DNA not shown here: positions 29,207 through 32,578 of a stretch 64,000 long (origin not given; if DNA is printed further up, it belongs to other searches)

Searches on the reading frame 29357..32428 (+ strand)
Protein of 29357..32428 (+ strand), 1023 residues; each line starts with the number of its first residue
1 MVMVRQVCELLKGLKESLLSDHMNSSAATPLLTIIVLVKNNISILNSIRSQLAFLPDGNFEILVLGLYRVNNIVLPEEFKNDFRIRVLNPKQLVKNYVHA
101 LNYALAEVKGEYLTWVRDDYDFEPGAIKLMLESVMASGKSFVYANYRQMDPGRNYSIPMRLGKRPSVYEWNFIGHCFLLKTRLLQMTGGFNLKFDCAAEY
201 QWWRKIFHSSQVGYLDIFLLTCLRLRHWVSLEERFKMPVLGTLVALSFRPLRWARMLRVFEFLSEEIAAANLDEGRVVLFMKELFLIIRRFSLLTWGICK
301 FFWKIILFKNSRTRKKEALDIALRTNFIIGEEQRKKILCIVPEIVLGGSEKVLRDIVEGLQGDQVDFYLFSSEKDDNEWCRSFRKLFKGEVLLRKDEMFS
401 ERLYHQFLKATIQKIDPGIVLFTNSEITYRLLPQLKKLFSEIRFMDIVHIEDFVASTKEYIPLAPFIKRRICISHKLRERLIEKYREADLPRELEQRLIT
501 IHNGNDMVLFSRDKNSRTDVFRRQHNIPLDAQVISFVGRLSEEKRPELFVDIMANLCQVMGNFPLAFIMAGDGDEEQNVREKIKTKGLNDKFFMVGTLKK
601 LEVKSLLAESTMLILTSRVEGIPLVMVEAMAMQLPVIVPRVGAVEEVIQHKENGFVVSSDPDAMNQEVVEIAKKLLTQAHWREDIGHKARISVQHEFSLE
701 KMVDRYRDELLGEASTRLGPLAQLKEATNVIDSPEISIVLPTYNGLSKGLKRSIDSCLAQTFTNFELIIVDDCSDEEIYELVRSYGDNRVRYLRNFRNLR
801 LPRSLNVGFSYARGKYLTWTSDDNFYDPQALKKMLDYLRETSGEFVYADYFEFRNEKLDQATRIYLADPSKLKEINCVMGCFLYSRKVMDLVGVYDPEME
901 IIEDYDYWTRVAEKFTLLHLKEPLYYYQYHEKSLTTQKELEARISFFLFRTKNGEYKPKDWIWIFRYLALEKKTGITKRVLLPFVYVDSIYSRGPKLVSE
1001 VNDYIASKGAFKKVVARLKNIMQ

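Call 70: search_protein_families(library=ncbifam, proteins=[window:29357-32428:+], max_evalue=1e-10)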
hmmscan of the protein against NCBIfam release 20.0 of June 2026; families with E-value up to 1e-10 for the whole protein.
window:29357-32428:+ (1023 aa): 26 families (the best 25 are shown)
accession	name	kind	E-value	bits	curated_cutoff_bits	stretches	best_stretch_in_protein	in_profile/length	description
TIGR03088.1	stp2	hypoth_equivalog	2.4e-31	109.1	409.05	1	464-707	134-367/374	TIGR03088 family PEP-CTERM/XrtA system glycosyltransferase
TIGR03999.1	thiol_BshA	equivalog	8.3e-27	94.1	273.7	1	494-708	165-368/375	N-acetyl-alpha-D-glucosaminyl L-malate synthase BshA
NF047684.1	TeichurnBiosyTuaC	equivalog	6.9e-25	87.8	550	1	504-701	193-377/391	teichuronic acid biosynthesis protein TuaC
NF047683.1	TeichurnBiosyTuaG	equivalog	7e-24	84.8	400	1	733-967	5-242/252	teichuronic acid biosynthesis protein TuaG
NF041876.1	EPS_EpsE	equivalog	5.5e-22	78.5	400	1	487-701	177-384/389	exopolysaccharide biosynthesis GT4 family glycosyltransferase EpsE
NF007453.0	PRK10018.1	equivalog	6.1e-20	72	382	1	731-912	3-190/280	colanic acid biosynthesis glycosyltransferase WcaA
TIGR04017.1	WcaA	equivalog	7.3e-20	71.7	495.75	1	731-912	2-189/279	colanic acid biosynthesis glycosyltransferase WcaA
NF053739.1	GlytfEpsEBac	equivalog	2.2e-19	69.5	450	1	734-935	1-210/265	glycosyltransferase EpsE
TIGR04157.1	glyco_rSAM_CFB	subfamily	7.3e-19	68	400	1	469-706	172-402/406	TIGR04157 family glycosyltransferase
TIGR02149.1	glgA_Coryne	subfamily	1.1e-18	67.5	302.4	1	469-705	147-382/391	glycogen synthase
NF041010.1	glycosy_Agl16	equivalog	1.5e-17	63.5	575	1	533-689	181-328/352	glycosylation protein Agl16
NF011726.0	PRK15179.1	equivalog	1.6e-16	59.8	733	1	529-704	514-685/694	Vi polysaccharide biosynthesis protein TviE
NF050056.1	ProtGlycPglH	equivalog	1.4e-15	57.2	600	1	532-706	180-346/354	GalNAc-alpha-(1->4)-GalNAc-alpha-(1->3)-diNAcBac-PP-undecaprenol alpha-1,4-N-acetyl-D-galactosaminyltransferase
NF053787.1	GlcN_PG_synth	equivalog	2.2e-15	56.3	480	1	504-706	172-352/361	N-acetylglucosaminyl phosphatidylglycerol synthase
NF007396.0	PRK09922.1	equivalog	2.6e-15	56.1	385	1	346-659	15-310/361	lipopolysaccharide 1,6-galactosyltransferase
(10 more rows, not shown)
